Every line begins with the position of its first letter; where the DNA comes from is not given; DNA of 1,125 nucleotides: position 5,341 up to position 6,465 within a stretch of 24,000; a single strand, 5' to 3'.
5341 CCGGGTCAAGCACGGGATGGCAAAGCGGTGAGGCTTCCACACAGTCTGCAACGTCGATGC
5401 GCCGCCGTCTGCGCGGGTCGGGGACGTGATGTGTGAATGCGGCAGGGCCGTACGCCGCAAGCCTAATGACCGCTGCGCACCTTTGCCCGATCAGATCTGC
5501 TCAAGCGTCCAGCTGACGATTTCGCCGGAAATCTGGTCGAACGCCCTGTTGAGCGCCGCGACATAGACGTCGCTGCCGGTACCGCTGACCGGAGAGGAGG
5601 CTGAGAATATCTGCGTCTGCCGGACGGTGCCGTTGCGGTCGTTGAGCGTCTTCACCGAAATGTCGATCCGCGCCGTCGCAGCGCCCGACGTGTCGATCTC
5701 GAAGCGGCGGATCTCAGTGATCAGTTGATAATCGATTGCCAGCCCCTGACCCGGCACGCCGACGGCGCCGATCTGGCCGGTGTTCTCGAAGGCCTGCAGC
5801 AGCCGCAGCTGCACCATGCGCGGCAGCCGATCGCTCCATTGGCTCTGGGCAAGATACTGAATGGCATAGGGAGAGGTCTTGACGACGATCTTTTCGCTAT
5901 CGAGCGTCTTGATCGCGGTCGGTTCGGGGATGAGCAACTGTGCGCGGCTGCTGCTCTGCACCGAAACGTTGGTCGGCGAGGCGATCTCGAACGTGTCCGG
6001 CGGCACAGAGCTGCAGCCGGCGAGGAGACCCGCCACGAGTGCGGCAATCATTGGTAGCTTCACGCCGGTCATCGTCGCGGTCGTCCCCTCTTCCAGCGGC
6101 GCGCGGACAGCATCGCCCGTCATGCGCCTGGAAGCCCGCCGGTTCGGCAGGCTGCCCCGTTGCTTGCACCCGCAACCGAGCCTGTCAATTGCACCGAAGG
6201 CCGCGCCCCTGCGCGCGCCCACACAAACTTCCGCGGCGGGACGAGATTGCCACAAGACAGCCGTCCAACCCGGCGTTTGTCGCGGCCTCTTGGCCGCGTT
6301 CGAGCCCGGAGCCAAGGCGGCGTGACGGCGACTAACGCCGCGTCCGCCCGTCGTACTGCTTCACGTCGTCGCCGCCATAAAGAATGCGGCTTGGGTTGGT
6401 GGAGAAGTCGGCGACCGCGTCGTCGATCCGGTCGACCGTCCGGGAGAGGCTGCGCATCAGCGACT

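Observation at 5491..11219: MlaB-E/MlaF engine, a 937-aa single-MCE protein and a PqiC-like lipoprotein: candidate ATP-driven envelope-spanning lipid conduit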

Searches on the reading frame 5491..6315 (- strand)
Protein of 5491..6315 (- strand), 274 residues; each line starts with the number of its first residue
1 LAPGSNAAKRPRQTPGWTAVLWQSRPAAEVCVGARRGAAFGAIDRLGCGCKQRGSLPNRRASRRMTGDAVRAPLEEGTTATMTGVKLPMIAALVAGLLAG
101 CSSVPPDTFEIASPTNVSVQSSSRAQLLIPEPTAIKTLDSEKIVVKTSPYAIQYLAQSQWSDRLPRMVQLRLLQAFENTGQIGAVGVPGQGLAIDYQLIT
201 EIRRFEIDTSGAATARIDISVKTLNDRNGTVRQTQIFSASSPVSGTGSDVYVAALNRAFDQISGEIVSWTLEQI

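Call 3: search_protein_families(library=pfam, proteins=[window:5491-6315:-], max_evalue=0.01)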
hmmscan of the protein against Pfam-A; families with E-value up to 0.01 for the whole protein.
window:5491-6315:- (274 aa): 1 family
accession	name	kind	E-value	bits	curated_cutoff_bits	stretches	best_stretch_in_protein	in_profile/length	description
PF03886.18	ABC_trans_aux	-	1e-29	103.6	26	1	114-266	8-160/161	ABC-type transport auxiliary lipoprotein component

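Call 7: search_protein_families(library=ncbifam, proteins=[window:5491-6315:-], max_evalue=0.01)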
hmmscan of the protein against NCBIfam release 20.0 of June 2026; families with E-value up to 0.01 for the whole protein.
window:5491-6315:- (274 aa): 0 families

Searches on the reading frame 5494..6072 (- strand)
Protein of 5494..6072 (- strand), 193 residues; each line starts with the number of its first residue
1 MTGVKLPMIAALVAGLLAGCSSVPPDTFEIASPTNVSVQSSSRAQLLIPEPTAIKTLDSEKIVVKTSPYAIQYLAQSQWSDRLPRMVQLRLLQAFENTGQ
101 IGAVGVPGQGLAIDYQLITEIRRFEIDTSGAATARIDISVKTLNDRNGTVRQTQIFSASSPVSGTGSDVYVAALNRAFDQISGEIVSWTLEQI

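Call 41: search_solved_structures(query=window:5494-6072:-, max_evalue=1, show_alignments=2)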
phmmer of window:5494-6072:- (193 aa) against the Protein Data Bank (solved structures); distinct sequences matched with E-value up to 1: 3.
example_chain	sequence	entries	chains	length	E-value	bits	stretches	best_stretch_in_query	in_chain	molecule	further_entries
2iqi_A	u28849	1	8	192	2e-21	79.9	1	44-190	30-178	Hypothetical protein XCC0632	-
13hr_A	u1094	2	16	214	8.5e-15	58.3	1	35-192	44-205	ABC-type transport auxiliary lipoprotein component domain-containing protein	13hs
13hq_A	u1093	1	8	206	2.9e-14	56.6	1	46-192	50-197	ABC-type transport auxiliary lipoprotein component domain-containing protein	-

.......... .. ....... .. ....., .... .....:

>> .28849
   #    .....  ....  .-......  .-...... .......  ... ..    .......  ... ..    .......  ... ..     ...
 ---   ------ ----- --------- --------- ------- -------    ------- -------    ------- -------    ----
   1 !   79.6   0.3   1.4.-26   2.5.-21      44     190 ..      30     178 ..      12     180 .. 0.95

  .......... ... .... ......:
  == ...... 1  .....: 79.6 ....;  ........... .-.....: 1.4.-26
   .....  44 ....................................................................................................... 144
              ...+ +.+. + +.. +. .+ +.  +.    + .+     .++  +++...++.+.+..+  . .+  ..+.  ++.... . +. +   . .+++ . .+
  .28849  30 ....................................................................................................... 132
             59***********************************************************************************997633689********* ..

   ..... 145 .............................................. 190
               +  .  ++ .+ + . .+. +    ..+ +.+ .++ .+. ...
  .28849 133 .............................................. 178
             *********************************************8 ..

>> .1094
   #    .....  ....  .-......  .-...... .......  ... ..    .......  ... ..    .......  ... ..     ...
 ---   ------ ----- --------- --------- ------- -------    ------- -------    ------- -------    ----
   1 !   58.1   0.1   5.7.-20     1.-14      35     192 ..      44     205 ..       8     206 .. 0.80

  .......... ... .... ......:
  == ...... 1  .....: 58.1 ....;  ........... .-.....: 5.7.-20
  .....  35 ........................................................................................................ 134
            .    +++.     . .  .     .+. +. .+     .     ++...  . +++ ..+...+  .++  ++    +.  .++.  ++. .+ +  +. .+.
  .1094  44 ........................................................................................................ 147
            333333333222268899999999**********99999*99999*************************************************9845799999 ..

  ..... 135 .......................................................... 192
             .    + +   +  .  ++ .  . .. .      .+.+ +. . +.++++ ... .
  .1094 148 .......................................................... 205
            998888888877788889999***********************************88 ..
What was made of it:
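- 5491..6072 (-): mpcA-like PqiC-type outer-membrane lipoprotein, 193 aa, signal peptide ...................|C. Matches solved octameric homologues XCC0632 (2iqi), E 2e-21, and PA3214 (13hr_A, 13hq_A), E 8.5e-15 and 2.9e-14 (call 41).
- On PqiABC: Only the PqiC-like component is shared (call 41).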

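Call 62: search_protein_families(library=pfam, proteins=[window:5494-6072:-], max_evalue=0.01)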
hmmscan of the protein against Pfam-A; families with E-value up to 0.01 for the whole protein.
window:5494-6072:- (193 aa): 1 family
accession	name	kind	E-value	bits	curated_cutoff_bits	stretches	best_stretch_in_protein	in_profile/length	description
PF03886.18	ABC_trans_aux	-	4.1e-30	105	26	1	33-185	8-160/161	ABC-type transport auxiliary lipoprotein component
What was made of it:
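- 5491..6072 (-): Pfam ABC_trans_aux 4e-30 (call 62).
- On Mpc / PA3211-PA3214-type MCE transporter: Calls 41, 62.
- The partner encoded in the operon is a PqiC-like lipoprotein, not MlaA (calls 41, 62).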
